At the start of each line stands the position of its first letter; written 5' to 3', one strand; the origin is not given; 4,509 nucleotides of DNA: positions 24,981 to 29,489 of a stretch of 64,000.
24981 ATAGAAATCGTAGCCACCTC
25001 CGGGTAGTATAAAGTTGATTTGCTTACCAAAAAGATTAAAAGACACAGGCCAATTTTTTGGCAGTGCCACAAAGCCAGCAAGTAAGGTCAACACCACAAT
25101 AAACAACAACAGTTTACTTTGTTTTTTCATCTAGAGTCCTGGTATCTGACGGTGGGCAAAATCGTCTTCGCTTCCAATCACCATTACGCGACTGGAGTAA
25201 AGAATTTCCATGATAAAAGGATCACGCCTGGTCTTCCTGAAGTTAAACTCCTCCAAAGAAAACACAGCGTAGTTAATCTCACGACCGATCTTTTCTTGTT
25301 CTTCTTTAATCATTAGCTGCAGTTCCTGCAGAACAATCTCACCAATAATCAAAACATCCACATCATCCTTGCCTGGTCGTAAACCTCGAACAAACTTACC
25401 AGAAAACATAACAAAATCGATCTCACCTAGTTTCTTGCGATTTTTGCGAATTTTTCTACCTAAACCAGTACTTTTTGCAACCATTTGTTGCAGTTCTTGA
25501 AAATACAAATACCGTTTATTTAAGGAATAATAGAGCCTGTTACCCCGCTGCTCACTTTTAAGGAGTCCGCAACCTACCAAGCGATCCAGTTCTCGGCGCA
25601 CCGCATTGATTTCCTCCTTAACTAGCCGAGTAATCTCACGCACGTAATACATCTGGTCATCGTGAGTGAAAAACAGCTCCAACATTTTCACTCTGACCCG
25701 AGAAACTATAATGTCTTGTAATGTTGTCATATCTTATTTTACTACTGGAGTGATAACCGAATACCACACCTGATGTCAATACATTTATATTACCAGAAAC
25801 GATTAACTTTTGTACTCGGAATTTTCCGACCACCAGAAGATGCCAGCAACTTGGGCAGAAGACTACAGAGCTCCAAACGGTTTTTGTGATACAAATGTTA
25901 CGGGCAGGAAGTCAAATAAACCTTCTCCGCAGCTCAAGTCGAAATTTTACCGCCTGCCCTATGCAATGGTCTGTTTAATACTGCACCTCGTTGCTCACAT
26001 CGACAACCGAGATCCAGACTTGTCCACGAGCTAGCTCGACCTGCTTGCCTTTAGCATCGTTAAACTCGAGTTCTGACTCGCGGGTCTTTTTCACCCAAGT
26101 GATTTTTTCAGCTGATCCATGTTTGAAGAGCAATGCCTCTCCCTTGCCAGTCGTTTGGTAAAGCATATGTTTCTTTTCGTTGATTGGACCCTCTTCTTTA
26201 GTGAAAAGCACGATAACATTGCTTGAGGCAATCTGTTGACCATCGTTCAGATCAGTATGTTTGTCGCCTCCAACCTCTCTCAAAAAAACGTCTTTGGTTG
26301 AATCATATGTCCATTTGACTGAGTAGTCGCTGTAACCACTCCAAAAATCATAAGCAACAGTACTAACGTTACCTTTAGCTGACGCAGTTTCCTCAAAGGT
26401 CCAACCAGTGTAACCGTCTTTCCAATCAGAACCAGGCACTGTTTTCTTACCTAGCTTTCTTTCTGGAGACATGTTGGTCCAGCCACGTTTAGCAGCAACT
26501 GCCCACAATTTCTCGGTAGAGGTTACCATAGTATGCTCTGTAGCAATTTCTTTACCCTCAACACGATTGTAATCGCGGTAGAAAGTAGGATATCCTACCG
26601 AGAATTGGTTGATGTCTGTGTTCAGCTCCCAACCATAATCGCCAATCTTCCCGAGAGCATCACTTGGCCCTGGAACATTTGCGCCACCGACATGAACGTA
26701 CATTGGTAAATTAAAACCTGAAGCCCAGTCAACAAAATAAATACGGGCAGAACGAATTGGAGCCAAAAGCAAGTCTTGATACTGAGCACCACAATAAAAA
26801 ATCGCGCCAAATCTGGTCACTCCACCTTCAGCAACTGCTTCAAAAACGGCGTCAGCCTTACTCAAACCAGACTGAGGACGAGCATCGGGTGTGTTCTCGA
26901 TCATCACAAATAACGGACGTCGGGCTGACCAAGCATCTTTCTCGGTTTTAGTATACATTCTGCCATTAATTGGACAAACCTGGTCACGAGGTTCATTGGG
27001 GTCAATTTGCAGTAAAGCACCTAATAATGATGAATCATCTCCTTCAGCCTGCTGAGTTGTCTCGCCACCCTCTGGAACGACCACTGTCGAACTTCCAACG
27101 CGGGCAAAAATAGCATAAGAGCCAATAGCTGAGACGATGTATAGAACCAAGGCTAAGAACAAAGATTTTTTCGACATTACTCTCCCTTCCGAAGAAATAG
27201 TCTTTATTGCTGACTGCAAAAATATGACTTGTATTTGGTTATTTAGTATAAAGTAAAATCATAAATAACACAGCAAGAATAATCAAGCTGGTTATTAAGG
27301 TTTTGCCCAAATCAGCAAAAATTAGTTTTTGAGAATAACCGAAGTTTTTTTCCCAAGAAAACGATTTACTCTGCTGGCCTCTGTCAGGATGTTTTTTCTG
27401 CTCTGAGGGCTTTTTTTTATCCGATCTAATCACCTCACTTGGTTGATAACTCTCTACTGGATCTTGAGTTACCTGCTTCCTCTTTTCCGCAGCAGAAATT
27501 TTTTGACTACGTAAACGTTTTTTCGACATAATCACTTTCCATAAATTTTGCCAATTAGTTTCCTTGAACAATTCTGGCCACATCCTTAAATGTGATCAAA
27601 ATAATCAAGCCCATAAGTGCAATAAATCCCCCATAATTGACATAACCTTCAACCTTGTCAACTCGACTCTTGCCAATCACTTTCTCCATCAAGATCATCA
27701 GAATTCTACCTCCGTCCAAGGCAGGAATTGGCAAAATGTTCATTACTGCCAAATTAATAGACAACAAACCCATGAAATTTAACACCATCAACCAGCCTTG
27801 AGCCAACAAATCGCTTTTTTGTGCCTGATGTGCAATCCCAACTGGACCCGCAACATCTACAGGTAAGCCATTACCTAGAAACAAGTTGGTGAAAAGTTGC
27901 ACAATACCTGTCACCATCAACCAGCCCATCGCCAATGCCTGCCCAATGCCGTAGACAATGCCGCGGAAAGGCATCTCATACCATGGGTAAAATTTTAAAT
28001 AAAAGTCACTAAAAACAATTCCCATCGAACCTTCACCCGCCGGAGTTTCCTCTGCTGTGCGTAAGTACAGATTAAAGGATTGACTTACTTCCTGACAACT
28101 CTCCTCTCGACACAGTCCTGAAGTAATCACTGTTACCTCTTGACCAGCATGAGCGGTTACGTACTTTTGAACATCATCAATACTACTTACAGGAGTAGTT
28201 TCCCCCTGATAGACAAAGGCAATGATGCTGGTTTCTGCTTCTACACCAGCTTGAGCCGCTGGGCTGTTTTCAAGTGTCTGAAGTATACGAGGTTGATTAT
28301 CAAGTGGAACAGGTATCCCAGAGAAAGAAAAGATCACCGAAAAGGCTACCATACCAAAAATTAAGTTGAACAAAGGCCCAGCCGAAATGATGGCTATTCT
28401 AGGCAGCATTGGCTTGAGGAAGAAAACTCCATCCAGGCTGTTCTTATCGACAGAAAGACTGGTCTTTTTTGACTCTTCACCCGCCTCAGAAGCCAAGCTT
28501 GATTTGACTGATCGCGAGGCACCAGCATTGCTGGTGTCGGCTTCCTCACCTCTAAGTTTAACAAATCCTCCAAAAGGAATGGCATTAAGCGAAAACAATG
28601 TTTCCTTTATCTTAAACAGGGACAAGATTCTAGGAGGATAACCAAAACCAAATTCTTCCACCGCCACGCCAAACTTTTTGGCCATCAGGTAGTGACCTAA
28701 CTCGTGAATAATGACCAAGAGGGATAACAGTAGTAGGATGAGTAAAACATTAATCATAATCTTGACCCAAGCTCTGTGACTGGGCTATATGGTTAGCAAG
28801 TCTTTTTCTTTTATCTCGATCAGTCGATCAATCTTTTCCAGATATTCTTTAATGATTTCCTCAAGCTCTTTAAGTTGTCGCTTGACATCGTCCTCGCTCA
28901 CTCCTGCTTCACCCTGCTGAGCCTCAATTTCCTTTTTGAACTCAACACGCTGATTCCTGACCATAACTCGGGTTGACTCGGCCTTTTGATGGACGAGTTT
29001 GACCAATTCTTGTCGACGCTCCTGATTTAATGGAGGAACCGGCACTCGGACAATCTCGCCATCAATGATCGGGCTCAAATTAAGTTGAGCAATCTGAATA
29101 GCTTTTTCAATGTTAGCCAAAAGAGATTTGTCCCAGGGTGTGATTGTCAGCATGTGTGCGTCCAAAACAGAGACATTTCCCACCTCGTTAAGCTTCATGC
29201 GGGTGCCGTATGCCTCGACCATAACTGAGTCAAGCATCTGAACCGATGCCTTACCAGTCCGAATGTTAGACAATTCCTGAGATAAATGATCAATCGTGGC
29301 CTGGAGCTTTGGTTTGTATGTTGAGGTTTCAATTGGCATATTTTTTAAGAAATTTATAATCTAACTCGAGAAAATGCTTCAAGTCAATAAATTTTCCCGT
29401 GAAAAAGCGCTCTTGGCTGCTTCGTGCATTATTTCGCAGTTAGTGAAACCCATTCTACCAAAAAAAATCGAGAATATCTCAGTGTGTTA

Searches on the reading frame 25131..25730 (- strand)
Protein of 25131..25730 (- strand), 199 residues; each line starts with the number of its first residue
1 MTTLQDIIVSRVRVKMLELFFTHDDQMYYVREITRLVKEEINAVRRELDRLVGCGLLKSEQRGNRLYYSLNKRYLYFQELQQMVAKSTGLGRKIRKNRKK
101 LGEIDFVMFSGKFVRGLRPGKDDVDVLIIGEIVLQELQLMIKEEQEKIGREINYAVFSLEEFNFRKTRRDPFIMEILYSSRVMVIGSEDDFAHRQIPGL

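Call 22: search_protein_families(library=pfam, proteins=[window:25131-25730:-], max_evalue=0.0001)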
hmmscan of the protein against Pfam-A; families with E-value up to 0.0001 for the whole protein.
window:25131-25730:- (199 aa): 1 family
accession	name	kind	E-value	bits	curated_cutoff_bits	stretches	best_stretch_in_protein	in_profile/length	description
PF24033.1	DUF7342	-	7e-05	23.3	31.6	0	41-87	31-77/150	Family of unknown function (DUF7342)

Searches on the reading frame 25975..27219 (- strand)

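Call 22: search_protein_families(library=pfam, proteins=[window:25975-27219:-], max_evalue=0.0001)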
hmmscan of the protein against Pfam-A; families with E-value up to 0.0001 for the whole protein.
window:25975-27219:- (414 aa): 2 families
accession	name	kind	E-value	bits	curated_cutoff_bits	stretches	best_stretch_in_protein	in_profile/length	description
PF11258.13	DUF3048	-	3.8e-31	108.7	25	1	96-247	10-147/148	Protein of unknown function (DUF3048) N-terminal domain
PF17479.7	DUF3048_C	-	2.1e-25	89.7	25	1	296-403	5-114/114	Protein of unknown function (DUF3048) C-terminal domain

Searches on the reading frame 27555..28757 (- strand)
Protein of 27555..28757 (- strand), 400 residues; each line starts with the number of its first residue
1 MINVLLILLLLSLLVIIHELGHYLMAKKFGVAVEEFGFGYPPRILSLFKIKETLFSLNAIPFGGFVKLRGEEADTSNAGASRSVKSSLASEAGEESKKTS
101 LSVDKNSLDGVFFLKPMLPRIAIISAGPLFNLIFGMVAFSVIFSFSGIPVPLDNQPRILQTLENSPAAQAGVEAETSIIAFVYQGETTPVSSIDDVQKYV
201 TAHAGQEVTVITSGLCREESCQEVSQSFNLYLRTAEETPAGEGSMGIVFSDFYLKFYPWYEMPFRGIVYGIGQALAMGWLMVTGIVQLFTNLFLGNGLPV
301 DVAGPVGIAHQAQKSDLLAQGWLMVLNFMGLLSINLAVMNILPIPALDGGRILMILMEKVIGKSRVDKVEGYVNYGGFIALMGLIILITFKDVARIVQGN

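Call 22: search_protein_families(library=pfam, proteins=[window:27555-28757:-], max_evalue=0.0001)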
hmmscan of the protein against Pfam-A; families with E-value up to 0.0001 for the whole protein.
window:27555-28757:- (400 aa): 1 family
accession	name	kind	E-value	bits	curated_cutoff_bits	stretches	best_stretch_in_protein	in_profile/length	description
PF02163.28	Peptidase_M50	-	1.4e-54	185.2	27.2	1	7-383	2-220/221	Peptidase family M50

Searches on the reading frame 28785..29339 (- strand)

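Call 22: search_protein_families(library=pfam, proteins=[window:28785-29339:-], max_evalue=0.0001)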
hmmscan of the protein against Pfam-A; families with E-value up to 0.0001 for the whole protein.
window:28785-29339:- (184 aa): 1 family
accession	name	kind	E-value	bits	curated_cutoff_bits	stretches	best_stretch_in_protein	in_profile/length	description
PF01765.24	RRF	-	4.1e-54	183.3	29.7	1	19-182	1-164/164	Ribosome recycling factor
